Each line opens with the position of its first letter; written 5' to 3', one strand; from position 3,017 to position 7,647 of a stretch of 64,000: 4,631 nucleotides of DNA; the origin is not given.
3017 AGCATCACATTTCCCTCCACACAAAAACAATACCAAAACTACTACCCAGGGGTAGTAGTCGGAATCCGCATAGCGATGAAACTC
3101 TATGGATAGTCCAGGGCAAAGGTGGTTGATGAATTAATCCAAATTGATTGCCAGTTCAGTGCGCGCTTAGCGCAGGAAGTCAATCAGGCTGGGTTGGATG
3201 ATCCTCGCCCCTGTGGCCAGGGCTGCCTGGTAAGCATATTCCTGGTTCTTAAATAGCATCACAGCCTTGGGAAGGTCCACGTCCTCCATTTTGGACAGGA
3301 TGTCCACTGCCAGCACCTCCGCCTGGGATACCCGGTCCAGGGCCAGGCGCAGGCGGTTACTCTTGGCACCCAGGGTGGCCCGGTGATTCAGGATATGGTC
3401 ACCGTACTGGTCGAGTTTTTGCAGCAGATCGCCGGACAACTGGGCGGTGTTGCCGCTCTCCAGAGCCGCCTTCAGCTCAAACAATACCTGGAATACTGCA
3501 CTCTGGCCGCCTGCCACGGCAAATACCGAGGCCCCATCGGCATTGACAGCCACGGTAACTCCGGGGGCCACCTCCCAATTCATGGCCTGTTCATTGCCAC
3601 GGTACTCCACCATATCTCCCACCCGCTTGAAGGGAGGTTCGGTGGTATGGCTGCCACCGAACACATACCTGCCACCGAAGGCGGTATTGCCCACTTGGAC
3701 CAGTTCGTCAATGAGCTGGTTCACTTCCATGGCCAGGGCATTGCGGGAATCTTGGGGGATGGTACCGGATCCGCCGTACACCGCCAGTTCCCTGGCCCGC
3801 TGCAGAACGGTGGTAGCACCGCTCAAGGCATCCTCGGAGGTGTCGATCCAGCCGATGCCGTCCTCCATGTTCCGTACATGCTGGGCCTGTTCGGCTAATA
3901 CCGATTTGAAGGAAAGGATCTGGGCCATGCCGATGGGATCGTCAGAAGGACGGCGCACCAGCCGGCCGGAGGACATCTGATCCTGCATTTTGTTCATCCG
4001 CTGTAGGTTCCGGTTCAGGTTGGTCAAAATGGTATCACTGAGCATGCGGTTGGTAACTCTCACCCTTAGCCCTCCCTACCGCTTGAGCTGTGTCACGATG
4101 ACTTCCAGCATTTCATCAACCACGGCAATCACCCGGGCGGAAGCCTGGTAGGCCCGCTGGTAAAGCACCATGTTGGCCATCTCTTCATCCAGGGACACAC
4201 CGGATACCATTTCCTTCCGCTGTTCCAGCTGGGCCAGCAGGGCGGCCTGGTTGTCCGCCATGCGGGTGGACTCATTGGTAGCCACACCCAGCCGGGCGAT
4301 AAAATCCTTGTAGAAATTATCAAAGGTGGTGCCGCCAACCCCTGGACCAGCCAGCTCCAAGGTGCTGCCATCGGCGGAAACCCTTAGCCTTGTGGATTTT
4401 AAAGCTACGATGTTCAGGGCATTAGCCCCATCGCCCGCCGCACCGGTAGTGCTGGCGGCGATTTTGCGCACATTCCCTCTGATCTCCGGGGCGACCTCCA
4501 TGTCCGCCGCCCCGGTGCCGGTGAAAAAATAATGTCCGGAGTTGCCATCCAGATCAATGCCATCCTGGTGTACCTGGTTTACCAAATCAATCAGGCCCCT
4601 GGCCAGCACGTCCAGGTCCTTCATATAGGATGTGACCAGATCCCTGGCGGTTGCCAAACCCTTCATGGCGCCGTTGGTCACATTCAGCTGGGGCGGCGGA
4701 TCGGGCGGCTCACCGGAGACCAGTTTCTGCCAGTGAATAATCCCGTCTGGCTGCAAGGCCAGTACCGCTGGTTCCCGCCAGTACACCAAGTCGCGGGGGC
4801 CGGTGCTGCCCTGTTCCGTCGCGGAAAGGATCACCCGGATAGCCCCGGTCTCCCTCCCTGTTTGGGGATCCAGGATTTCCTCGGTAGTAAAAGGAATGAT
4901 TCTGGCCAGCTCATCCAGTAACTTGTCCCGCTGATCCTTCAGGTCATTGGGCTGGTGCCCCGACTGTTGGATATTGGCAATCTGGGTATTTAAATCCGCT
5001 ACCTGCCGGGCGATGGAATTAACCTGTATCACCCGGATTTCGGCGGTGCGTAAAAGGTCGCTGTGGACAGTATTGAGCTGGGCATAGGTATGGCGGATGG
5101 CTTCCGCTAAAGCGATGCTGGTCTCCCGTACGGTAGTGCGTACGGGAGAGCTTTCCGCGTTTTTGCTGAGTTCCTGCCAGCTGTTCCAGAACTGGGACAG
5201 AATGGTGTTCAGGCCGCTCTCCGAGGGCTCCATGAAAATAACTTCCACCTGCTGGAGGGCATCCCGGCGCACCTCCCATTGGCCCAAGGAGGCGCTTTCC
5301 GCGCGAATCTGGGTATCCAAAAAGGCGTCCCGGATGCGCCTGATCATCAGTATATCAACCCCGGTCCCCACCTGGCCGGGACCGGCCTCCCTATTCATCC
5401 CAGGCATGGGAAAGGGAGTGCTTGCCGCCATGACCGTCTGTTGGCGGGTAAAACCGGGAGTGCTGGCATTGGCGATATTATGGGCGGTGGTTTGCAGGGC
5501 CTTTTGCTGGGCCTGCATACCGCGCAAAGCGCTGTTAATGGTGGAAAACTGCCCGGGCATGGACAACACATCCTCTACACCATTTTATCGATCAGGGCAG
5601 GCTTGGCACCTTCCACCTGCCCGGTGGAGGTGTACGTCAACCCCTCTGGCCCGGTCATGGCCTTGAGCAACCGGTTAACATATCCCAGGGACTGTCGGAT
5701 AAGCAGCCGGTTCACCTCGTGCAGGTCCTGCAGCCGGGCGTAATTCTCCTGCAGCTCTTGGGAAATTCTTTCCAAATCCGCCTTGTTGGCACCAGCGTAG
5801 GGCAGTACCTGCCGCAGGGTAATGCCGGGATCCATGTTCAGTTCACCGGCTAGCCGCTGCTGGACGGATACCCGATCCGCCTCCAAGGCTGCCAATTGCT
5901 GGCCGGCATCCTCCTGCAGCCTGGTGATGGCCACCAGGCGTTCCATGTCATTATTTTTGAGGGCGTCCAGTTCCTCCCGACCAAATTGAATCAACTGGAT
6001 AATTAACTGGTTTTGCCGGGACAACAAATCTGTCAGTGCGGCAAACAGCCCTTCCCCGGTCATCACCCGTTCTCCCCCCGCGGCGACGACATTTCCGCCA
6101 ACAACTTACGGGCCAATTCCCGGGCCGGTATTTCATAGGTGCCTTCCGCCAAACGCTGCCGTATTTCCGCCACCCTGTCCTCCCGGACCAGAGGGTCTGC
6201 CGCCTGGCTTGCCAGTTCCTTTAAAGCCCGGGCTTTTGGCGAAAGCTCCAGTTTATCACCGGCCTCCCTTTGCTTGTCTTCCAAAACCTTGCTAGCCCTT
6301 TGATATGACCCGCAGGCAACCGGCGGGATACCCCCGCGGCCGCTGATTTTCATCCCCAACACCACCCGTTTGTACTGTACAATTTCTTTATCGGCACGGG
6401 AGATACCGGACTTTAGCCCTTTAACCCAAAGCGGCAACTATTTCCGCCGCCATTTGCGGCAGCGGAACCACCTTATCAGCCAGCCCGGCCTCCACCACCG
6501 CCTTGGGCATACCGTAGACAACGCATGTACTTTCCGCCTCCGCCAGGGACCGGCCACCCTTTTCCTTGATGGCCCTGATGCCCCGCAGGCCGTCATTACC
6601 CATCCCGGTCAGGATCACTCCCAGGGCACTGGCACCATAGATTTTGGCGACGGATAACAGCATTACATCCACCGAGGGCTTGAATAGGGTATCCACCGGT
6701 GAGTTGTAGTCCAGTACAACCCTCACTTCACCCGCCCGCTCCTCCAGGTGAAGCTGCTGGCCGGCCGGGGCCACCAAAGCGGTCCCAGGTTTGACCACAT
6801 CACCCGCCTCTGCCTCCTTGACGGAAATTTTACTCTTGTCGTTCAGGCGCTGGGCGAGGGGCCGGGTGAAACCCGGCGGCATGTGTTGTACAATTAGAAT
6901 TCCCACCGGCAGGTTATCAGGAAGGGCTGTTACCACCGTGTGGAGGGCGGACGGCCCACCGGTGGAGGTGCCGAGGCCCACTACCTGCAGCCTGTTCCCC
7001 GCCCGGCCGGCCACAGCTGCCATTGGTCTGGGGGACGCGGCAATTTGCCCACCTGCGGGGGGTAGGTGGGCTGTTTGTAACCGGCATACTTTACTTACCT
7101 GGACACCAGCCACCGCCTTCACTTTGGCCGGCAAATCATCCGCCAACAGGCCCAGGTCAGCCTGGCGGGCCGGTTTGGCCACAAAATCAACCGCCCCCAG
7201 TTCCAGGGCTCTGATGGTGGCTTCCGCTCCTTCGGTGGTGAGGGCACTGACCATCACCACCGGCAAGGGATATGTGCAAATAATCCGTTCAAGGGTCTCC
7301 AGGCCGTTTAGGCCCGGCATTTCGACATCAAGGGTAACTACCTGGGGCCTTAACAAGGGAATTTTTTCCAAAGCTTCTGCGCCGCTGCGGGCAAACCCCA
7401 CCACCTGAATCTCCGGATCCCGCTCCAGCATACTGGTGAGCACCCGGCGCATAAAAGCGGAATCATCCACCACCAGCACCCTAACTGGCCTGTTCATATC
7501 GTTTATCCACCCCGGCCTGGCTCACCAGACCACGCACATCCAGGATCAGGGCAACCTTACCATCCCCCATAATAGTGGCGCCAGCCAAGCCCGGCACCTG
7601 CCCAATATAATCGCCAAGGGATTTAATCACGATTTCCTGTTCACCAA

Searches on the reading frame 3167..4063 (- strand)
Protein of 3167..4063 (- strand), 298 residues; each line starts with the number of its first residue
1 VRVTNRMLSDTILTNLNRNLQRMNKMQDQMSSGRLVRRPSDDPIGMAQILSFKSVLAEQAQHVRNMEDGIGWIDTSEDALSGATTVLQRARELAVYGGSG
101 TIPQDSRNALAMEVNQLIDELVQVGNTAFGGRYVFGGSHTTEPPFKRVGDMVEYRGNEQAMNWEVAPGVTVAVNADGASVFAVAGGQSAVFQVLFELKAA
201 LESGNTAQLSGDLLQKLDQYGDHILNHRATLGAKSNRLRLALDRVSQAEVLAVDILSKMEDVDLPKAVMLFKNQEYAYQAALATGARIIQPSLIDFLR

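Call 43: search_protein_families(library=pfam, proteins=[window:3167-4063:-])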
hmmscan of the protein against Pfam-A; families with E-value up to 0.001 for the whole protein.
window:3167-4063:- (298 aa): 2 families
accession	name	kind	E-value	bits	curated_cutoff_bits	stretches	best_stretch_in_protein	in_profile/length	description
PF00669.25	Flagellin_N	-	3e-29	102.3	26.6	1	5-140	3-139/139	Bacterial flagellin N-terminal helical region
PF00700.27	Flagellin_C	-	4.7e-07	30.5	23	1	215-297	2-86/86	Bacterial flagellin C-terminal helical region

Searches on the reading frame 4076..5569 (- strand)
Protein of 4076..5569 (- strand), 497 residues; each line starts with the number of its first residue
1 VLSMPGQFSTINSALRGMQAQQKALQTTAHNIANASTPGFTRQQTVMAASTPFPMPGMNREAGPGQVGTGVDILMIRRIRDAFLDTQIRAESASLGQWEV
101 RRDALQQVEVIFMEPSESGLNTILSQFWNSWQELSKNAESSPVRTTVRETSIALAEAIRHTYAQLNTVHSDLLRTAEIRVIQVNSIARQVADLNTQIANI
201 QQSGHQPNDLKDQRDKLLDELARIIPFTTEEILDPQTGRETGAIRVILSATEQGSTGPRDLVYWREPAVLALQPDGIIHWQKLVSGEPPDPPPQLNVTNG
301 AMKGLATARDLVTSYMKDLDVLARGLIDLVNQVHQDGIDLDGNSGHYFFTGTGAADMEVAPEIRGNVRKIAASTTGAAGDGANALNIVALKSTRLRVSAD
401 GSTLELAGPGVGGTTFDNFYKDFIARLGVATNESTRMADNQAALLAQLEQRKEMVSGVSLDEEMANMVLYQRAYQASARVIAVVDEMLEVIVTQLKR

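Call 43: search_protein_families(library=pfam, proteins=[window:4076-5569:-])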
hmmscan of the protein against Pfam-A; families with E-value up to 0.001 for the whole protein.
window:4076-5569:- (497 aa): 3 families
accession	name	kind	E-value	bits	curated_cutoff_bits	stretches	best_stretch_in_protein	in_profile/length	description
PF22638.1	FlgK_D1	-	7.5e-49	166.8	28.6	1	105-349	1-233/233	Flagellar hook-associated protein FlgK helical domain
PF06429.18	Flg_bbr_C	-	1e-11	44.6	23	1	456-491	8-43/46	Flagellar basal body rod FlgEFG protein C-terminal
PF00460.25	Flg_bb_rod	-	9.5e-09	35.5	20.7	1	11-41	1-31/31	Flagella basal body rod protein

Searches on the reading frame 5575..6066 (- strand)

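Call 43: search_protein_families(library=pfam, proteins=[window:5575-6066:-])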
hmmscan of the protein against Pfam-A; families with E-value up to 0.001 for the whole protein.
window:5575-6066:- (163 aa): 1 family
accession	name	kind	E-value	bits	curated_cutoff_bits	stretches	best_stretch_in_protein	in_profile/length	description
PF05130.17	FlgN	-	7.9e-25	88.4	30.5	1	2-152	1-146/147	FlgN protein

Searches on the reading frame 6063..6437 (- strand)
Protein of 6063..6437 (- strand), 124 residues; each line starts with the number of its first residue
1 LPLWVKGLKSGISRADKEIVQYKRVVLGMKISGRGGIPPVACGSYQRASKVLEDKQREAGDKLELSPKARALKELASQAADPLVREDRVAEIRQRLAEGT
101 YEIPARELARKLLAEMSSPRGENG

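Call 43: search_protein_families(library=pfam, proteins=[window:6063-6437:-])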
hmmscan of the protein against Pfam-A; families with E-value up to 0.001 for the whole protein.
window:6063-6437:- (124 aa): 1 family
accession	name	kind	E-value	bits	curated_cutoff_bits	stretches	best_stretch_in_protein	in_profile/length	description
PF04316.19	FlgM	-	3.3e-16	59.7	25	1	61-113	1-54/55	Anti-sigma-28 factor, FlgM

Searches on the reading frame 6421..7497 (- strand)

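Call 43: search_protein_families(library=pfam, proteins=[window:6421-7497:-])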
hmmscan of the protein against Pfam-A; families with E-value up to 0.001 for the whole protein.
window:6421-7497:- (358 aa): 2 families
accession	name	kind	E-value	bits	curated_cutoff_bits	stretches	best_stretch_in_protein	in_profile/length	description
PF01339.22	CheB_methylest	-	1.4e-63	214.1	24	1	173-353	1-174/174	CheB methylesterase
PF00072.30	Response_reg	-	8.9e-24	84.2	30.2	1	7-115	1-106/111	Response regulator receiver domain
